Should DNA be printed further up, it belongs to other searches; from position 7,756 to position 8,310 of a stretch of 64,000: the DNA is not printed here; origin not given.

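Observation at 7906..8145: NuoB carries a tethered RnfB/corrinoid-FeS-type 4Fe-4S domain in a complex I operon that lacks nuoEFG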

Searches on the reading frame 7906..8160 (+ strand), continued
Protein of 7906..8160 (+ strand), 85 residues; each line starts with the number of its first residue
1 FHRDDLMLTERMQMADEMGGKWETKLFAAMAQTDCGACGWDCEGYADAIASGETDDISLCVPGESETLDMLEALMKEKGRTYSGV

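Call 47: fold_search(model_id=the predicted structure, library=pdb)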
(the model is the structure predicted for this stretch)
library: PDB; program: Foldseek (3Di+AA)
matches with E <= 10: 23; with E <= 0.001: 0
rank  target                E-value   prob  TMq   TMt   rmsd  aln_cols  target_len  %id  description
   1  4jx4_C                4.5e+00  0.04  0.28  0.06  12.2       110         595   15  Structure of the carboxyl transferase domain from Rhizobium etli pyruvate carboxylase (released 2013-05-29)
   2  9fzy_F                5.7e+00  0.16  0.43  0.10   2.8        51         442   22  Structure of carbon monoxide dehydrogenase/acetyl-CoA synthase (CODH/ACS) in complex with corrinoid iron-sulfur protei (released 2025-02-05)
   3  4mo7                  5.7e+00  0.03  0.24  0.13   9.7        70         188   16  Crystal structure of superantigen PfiT (released 2014-02-05)
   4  4jx4_D                5.7e+00  0.03  0.27  0.06  12.2       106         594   15  Structure of the carboxyl transferase domain from Rhizobium etli pyruvate carboxylase (released 2013-05-29)
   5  1p8c_A                6.0e+00  0.03  0.26  0.21  13.6        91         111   19  Crystal structure of TM1620 (APC4843) from Thermotoga maritima (released 2003-09-23)
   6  4n5g_A                6.0e+00  0.01  0.17  0.10  12.1        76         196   16  Crystal Structure of RXRa LBD complexed with a synthetic modulator K8012 (released 2014-05-14)
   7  4n8r_A                6.0e+00  0.01  0.18  0.10  13.1        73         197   20  Crystal structure of RXRa LBD complexed with a synthetic modulator K-8008 (released 2014-05-14)
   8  4rxp_A                6.4e+00  0.01  0.19  0.05  12.8        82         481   15  The structure of GTP-dATP-bound SAMHD1 (released 2015-03-11)
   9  3nsq_B                6.8e+00  0.01  0.18  0.10  12.1        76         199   22  Crystal structure of tetrameric RXRalpha-LBD complexed with antagonist danthron (released 2010-11-17)
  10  6n3g                  7.2e+00  0.02  0.21  0.07  12.0        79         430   14  Crystal structure of histone lysine methyltransferase SmyD2 in complex with polyethylene glycol (released 2019-11-20)
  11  8c5v_C                7.7e+00  0.02  0.22  0.16  11.1        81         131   10  Chemotaxis core signalling unit from E protein lysed E. coli cells (released 2023-09-13)
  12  4jx4_B                8.1e+00  0.02  0.28  0.06  12.2       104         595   16  Structure of the carboxyl transferase domain from Rhizobium etli pyruvate carboxylase (released 2013-05-29)
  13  1z5x_U                8.1e+00  0.02  0.23  0.13  12.7        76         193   18  hemipteran ecdysone receptor ligand-binding domain complexed with ponasterone A (released 2005-04-05)
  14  6w2v_A                8.6e+00  0.02  0.22  0.10  11.2        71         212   14  Junction 23, DHR14-DHR18 (released 2020-04-15)
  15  5hea_A                8.6e+00  0.02  0.23  0.11   9.0        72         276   12  CgT structure in hexamer (released 2016-08-31)
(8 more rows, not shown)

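Call 55: find_homologous_proteins(query=P0343, max_evalue=1e-20)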
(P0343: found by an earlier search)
Query P0343 (325 aa): 5216 proteins with E <= 1e-20 among 8000 candidates; the best 120 are listed.
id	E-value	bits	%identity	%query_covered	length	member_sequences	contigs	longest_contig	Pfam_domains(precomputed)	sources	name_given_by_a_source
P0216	2.5e-179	614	100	85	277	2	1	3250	PF04060.19,PF00037.33,PF13484.12,PF12838.13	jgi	jgi:NADH-quinone oxidoreductase subunit I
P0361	2.4e-118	414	57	99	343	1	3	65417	PF00037.33,PF13484.12,PF12838.13,PF13187.12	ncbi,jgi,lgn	jgi:NADH-quinone oxidoreductase subunit I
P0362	4.7e-118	413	58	99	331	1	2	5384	PF04060.19,PF00037.33,PF12838.13,PF13534.12,PF13187.12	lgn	-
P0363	7.1e-118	412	57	98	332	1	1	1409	PF04060.19,PF00037.33,PF12838.13,PF13187.12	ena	-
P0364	9.8e-117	408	58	99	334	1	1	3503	PF04060.19,PF00037.33,PF12838.13,PF13534.12,PF13187.12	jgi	jgi:NADH-quinone oxidoreductase subunit I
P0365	1.9e-115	404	57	99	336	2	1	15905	PF04060.19,PF00037.33,PF12838.13,PF13534.12,PF13187.12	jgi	jgi:NADH-quinone oxidoreductase subunit I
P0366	4.2e-115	403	56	99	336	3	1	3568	PF00037.33,PF12838.13,PF13534.12,PF13187.12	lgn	-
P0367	4.8e-115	403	57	99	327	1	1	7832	PF04060.19,PF00037.33,PF12838.13,PF13534.12,PF13187.12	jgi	jgi:NADH-quinone oxidoreductase subunit I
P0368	3.2e-114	400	57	98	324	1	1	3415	PF04060.19,PF00037.33,PF12838.13,PF13183.12,PF13187.12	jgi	jgi:NADH-quinone oxidoreductase subunit I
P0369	3.6e-114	400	56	99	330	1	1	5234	PF12797.13,PF04060.19,PF00037.33,PF13484.12,PF12838.13,PF13187.12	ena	-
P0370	8.2e-114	399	54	99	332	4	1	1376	PF04060.19,PF00037.33,PF12838.13,PF13534.12,PF13187.12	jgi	-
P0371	9.7e-114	398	54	99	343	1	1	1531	PF04060.19,PF00037.33,PF13484.12,PF12838.13,PF13187.12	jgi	jgi:NADH-quinone oxidoreductase subunit I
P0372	1.6e-113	398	55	99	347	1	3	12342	PF04060.19,PF00037.33,PF12838.13,PF13187.12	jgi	jgi:NADH-quinone oxidoreductase subunit I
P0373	2.0e-113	397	58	98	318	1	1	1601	PF04060.19,PF00037.33,PF12838.13,PF13534.12,PF13187.12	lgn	-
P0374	2.6e-113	397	55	99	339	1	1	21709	PF04060.19,PF00037.33,PF12838.13,PF13187.12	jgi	jgi:NADH-quinone oxidoreductase subunit I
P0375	5.1e-113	396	55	99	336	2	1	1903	PF04060.19,PF00037.33,PF12838.13,PF13534.12,PF13187.12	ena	-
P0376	5.2e-113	396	59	98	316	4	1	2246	PF04060.19,PF00037.33,PF12838.13,PF13534.12,PF13187.12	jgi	jgi:NADH-quinone oxidoreductase subunit I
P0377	8.6e-113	395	56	98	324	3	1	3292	PF04060.19,PF00037.33,PF12838.13,PF13534.12,PF13187.12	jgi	-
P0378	1.2e-112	395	56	98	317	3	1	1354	PF04060.19,PF00037.33,PF12838.13,PF13534.12,PF13187.12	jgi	jgi:NADH-quinone oxidoreductase subunit I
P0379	1.6e-112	394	54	99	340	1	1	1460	PF04060.19,PF00037.33,PF12838.13,PF13534.12,PF13187.12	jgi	jgi:NADH-quinone oxidoreductase subunit I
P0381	1.9e-112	394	55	99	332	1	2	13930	PF04060.19,PF00037.33,PF12838.13,PF13534.12,PF13187.12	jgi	jgi:NADH-quinone oxidoreductase subunit I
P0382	2.1e-112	394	55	99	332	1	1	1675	PF04060.19,PF00037.33,PF12838.13,PF13187.12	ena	-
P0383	2.1e-112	394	56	99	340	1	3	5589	PF12797.13,PF04060.19,PF00037.33,PF13484.12,PF12838.13,PF13187.12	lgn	-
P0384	3.0e-112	394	54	99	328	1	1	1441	PF04060.19,PF00037.33,PF12838.13,PF13187.12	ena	-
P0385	3.1e-112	393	54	99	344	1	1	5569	PF04060.19,PF00037.33,PF12838.13,PF13187.12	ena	-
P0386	3.2e-112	393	54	99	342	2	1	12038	PF04060.19,PF00037.33,PF12838.13,PF13534.12,PF13187.12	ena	-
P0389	1.1e-111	392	58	98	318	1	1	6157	PF04060.19,PF00037.33,PF13484.12,PF12838.13,PF13534.12,PF13187.12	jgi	jgi:NADH-quinone oxidoreductase subunit I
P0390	1.4e-111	391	55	99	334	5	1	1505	PF04060.19,PF00037.33,PF12838.13,PF13534.12,PF13187.12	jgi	-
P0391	1.5e-111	391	55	99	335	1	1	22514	PF04060.19,PF00037.33,PF12838.13,PF13534.12,PF13187.12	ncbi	-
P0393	2.7e-111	390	53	99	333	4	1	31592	PF04060.19,PF00037.33,PF12838.13,PF13534.12,PF13187.12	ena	-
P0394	3.1e-111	390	55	99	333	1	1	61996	PF04060.19,PF00037.33,PF12838.13,PF13534.12,PF13187.12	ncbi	-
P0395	4.2e-111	390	54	98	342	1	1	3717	PF04060.19,PF00037.33,PF12838.13,PF13534.12,PF13187.12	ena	-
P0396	4.4e-111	390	54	99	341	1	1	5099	PF04060.19,PF00037.33,PF12838.13,PF13183.12,PF13187.12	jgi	jgi:NADH-quinone oxidoreductase subunit I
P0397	4.5e-111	390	54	99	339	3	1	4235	PF14697.12,PF04060.19,PF00037.33,PF12838.13,PF13187.12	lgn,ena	-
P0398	6.0e-111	389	54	99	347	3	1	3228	PF04060.19,PF00037.33,PF12838.13,PF13534.12,PF13187.12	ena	-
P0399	9.3e-111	389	55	98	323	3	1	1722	PF04060.19,PF00037.33,PF12838.13,PF13534.12,PF13187.12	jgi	-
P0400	1.9e-110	388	53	99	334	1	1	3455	PF04060.19,PF00037.33,PF12838.13,PF13534.12,PF13187.12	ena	-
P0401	4.8e-110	386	54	99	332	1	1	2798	PF04060.19,PF00037.33,PF12838.13,PF13534.12,PF13187.12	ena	-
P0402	5.2e-110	386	53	98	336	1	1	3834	PF04060.19,PF00037.33,PF12838.13,PF13534.12,PF13187.12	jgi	jgi:NADH-quinone oxidoreductase subunit I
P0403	5.6e-110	386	53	99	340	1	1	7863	PF04060.19,PF00037.33,PF12838.13,PF13534.12,PF13187.12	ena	-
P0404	6.8e-110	386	57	99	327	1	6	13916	PF04060.19,PF00037.33,PF12838.13,PF13534.12,PF13187.12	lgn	-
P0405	8.0e-110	386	53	99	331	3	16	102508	PF04060.19,PF00037.33,PF12838.13,PF13534.12,PF13187.12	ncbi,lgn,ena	-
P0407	1.4e-109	385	56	98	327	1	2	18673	PF14697.12,PF04060.19,PF00037.33,PF12838.13,PF13534.12,PF13187.12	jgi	jgi:NADH-quinone oxidoreductase subunit I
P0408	1.4e-109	385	54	99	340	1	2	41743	PF04060.19,PF00037.33,PF12838.13,PF13187.12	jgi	jgi:NADH-quinone oxidoreductase subunit I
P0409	1.7e-109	384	53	99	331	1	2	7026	PF04060.19,PF00037.33,PF12838.13,PF13534.12,PF13187.12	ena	-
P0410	8.0e-109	382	54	98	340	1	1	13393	PF04060.19,PF00037.33,PF13484.12,PF12838.13,PF13183.12,PF13187.12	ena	-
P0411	1.3e-108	382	56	98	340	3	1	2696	PF04060.19,PF00037.33,PF12838.13,PF13534.12,PF13187.12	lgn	-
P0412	2.2e-108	381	51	98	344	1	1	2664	PF04060.19,PF00037.33,PF13484.12,PF12838.13,PF13187.12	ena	-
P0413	3.1e-108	380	53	99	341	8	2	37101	PF14697.12,PF04060.19,PF00037.33,PF12838.13,PF13534.12,PF13187.12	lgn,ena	-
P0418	1.9e-107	378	52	99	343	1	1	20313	PF04060.19,PF00037.33,PF12838.13,PF13534.12,PF13187.12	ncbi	-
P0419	2.0e-107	378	51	98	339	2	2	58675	PF12797.13,PF04060.19,PF00037.33,PF13484.12,PF12838.13,PF13187.12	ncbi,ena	-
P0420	2.8e-107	377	53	99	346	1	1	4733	PF04060.19,PF00037.33,PF12838.13,PF13534.12,PF13187.12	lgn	-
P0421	2.9e-107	377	54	99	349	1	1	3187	PF04060.19,PF00037.33,PF12838.13,PF13534.12,PF13187.12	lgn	-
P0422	4.1e-107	377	54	99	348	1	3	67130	PF04060.19,PF00037.33,PF12838.13,PF13534.12,PF13187.12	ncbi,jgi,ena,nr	ncbi:MAG TPA: 4Fe-4S dicluster domain-containing protein [Verrucomicrobiae bacterium]|nr:4Fe-4S dicl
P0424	1.8e-106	375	51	99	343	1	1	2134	PF04060.19,PF00037.33,PF12838.13,PF13534.12,PF13187.12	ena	-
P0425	2.4e-106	374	53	99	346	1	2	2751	PF04060.19,PF00037.33,PF12838.13,PF13534.12,PF13187.12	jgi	jgi:NADH-quinone oxidoreductase subunit I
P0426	2.7e-106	374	52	99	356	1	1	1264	PF04060.19,PF00037.33,PF12838.13,PF13187.12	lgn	-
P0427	3.5e-106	374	55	96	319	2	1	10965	PF04060.19,PF00037.33,PF12838.13,PF13187.12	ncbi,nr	ncbi:MAG TPA: 4Fe-4S dicluster domain-containing protein [Verrucomicrobiae bacterium]|nr:4Fe-4S dicl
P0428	4.1e-106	373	51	99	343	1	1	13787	PF04060.19,PF00037.33,PF12838.13,PF13534.12,PF13187.12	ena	-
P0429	4.9e-106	373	51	99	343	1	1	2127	PF04060.19,PF00037.33,PF12838.13,PF13534.12,PF13187.12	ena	-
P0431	6.8e-106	373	54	99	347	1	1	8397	PF04060.19,PF00037.33,PF13484.12,PF12838.13,PF13187.12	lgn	-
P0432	8.3e-106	372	52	99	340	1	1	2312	PF04060.19,PF00037.33,PF12838.13,PF13187.12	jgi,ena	jgi:NADH-quinone oxidoreductase subunit I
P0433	1.2e-105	372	53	99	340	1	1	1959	PF04060.19,PF00037.33,PF12838.13,PF13187.12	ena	-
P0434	3.3e-105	370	54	99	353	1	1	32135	PF04060.19,PF00037.33,PF12838.13,PF13534.12,PF13187.12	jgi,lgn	jgi:NADH-quinone oxidoreductase subunit I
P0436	3.7e-105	370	50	99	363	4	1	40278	PF04060.19,PF00037.33,PF12838.13,PF13187.12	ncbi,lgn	-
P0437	7.0e-105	369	54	99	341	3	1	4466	PF04060.19,PF00037.33,PF12838.13,PF13534.12,PF13187.12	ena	-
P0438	7.0e-105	369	54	99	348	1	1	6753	PF14697.12,PF04060.19,PF00037.33,PF12838.13,PF13534.12,PF13187.12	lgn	-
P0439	9.9e-105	369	52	99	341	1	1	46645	PF04060.19,PF00037.33,PF12838.13,PF13187.12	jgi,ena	jgi:NADH-quinone oxidoreductase subunit I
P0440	1.1e-104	369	52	99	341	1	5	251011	PF04060.19,PF00037.33,PF12838.13,PF13534.12,PF13187.12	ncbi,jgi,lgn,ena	jgi:NADH-quinone oxidoreductase subunit I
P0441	1.4e-104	368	52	98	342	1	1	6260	PF14697.12,PF12797.13,PF04060.19,PF00037.33,PF13484.12,PF12838.13,PF13187.12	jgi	jgi:NADH-quinone oxidoreductase subunit I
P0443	2.7e-104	367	51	99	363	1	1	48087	PF04060.19,PF00037.33,PF12838.13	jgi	jgi:NADH-quinone oxidoreductase subunit I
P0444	3.6e-104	367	51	98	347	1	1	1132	PF04060.19,PF00037.33,PF12838.13,PF13187.12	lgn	-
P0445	4.9e-104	367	52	99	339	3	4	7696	PF04060.19,PF00037.33,PF12838.13,PF13534.12,PF13187.12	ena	-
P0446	5.7e-104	366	53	99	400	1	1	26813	PF04060.19,PF00037.33,PF13484.12,PF12838.13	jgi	-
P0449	1.5e-103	365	52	99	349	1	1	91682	PF04060.19,PF00037.33,PF12838.13,PF13534.12,PF13187.12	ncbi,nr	ncbi:MAG: NAD(P)H-quinone oxidoreductase subunit I, chloroplastic [Verrucomicrobiae bacterium]|nr:NA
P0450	1.6e-103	365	51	99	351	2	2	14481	PF04060.19,PF00037.33,PF12838.13,PF13534.12,PF13187.12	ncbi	-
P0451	1.7e-103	365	51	99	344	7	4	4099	PF04060.19,PF00037.33,PF12838.13,PF13187.12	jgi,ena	jgi:NADH-quinone oxidoreductase subunit I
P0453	2.0e-103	364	53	99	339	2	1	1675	PF04060.19,PF00037.33,PF12838.13,PF13534.12,PF13187.12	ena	-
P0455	2.8e-103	364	52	98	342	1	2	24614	PF04060.19,PF00037.33,PF12838.13,PF13187.12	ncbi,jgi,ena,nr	ncbi:MAG TPA: 4Fe-4S dicluster domain-containing protein [Verrucomicrobiae bacterium]|nr:4Fe-4S dicl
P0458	3.6e-103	364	50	98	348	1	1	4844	PF04060.19,PF00037.33,PF12838.13,PF13187.12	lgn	-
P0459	3.9e-103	364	51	99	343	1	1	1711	PF04060.19,PF00037.33,PF12838.13,PF13534.12,PF13187.12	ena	-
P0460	4.6e-103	363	52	97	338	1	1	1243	PF12797.13,PF04060.19,PF00037.33,PF13484.12,PF12838.13,PF13187.12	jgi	jgi:NADH-quinone oxidoreductase subunit I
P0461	4.9e-103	363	52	98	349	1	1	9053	PF12797.13,PF04060.19,PF00037.33,PF13484.12,PF12838.13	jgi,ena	-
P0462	5.4e-103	363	51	99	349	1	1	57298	PF04060.19,PF00037.33,PF12838.13,PF13534.12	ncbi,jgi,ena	-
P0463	7.4e-103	363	52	98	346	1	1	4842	PF12797.13,PF04060.19,PF00037.33,PF12838.13,PF13187.12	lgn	-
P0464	7.5e-103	363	49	99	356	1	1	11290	PF04060.19,PF00037.33,PF12838.13,PF13187.12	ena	-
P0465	8.4e-103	362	51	99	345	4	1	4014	PF14697.12,PF04060.19,PF00037.33,PF12838.13,PF13534.12,PF13187.12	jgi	jgi:NADH-quinone oxidoreductase subunit I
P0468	1.3e-102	362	48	99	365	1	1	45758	PF04060.19,PF00037.33,PF12838.13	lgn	-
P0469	2.2e-102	361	53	99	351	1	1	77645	PF04060.19,PF00037.33,PF12838.13,PF13187.12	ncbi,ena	-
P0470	2.3e-102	361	54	94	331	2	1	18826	PF04060.19,PF00037.33,PF12838.13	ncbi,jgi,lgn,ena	-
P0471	2.5e-102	361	53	98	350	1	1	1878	PF12797.13,PF04060.19,PF00037.33,PF13484.12,PF12838.13,PF13183.12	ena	-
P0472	3.6e-102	360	52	98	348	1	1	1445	PF12797.13,PF04060.19,PF00037.33,PF13484.12,PF12838.13,PF13187.12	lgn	-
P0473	3.8e-102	360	49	99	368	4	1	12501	PF04060.19,PF00037.33,PF12838.13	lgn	-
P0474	5.2e-102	360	51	99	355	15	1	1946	PF04060.19,PF00037.33,PF12838.13,PF13534.12,PF13187.12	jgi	jgi:NADH-quinone oxidoreductase subunit I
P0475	5.4e-102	360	53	98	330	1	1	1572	PF12797.13,PF04060.19,PF00037.33,PF12838.13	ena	-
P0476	6.6e-102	360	51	99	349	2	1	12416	PF04060.19,PF00037.33,PF12838.13,PF13534.12,PF13187.12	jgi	-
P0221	1.1e-101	359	51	98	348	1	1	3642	PF12797.13,PF00037.33,PF13484.12,PF12838.13,PF13187.12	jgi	jgi:NADH-quinone oxidoreductase subunit I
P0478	1.1e-101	359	50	99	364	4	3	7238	PF04060.19,PF00037.33,PF12838.13,PF13534.12,PF13187.12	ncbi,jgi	jgi:NADH-quinone oxidoreductase subunit I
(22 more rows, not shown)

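Call 60: find_encoding_contigs(protein=P0225, flank=6000, max_places=2)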
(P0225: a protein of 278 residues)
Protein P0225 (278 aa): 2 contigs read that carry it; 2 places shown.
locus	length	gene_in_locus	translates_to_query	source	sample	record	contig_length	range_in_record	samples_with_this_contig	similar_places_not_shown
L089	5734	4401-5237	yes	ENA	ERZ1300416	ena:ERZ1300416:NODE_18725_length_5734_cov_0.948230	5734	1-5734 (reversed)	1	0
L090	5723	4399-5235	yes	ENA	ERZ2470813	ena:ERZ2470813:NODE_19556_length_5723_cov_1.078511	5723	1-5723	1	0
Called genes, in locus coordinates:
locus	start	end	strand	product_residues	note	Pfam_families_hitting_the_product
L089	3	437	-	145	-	?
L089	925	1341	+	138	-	-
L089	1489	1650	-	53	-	-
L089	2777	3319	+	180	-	-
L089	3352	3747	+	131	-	PF00507:Oxidored_q4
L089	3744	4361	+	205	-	PF01058:Oxidored_q6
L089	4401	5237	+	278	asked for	PF00329:Complex1_30kDa, PF04060:FeS (weak)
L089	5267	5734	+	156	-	?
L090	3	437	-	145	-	?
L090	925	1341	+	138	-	-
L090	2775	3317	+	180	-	-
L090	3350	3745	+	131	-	PF00507:Oxidored_q4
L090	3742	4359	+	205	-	PF01058:Oxidored_q6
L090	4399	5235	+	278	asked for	PF00329:Complex1_30kDa, PF04060:FeS (weak)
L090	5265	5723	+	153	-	?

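Call 61: find_encoding_contigs(protein=P0440, flank=10000, max_places=1)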
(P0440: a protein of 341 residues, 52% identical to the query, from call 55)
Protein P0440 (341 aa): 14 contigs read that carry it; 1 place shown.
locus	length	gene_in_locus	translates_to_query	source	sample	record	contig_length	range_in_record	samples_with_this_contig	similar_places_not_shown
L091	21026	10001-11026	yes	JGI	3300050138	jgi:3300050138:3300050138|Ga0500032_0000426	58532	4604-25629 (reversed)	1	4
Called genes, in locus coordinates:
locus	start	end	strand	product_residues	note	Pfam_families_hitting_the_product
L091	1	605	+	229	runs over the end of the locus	PF05593:RHS_repeat (faint)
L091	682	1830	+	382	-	PF01555:N6_N4_Mtase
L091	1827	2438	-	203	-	-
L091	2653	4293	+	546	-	-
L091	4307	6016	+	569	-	-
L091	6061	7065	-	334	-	-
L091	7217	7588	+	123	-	PF00507:Oxidored_q4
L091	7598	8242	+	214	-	PF01058:Oxidored_q6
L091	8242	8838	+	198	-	PF00329:Complex1_30kDa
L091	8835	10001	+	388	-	PF00346:Complex1_49kDa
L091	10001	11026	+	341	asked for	PF13534:Fer4_17 (faint), PF12838:Fer4_7, PF13187:Fer4_9 (faint), PF00037:Fer4 (weak), PF04060:FeS (faint)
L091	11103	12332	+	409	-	PF00146:NADHdh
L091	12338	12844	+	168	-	PF00499:Oxidored_q3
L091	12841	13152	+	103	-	PF00420:Oxidored_q2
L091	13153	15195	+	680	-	PF00662:Proton_antipo_N, PF00361:Proton_antipo_M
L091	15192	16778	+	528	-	PF00361:Proton_antipo_M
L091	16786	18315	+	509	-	PF00361:Proton_antipo_M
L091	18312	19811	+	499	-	PF00361:Proton_antipo_M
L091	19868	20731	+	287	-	PF08501:Shikimate_dh_N, PF01488:Shikimate_DH, PF03435:Sacchrp_dh_NADP, PF18317:SDH_C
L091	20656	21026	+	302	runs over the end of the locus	PF06750:A24_N_bact, PF01478:Peptidase_A24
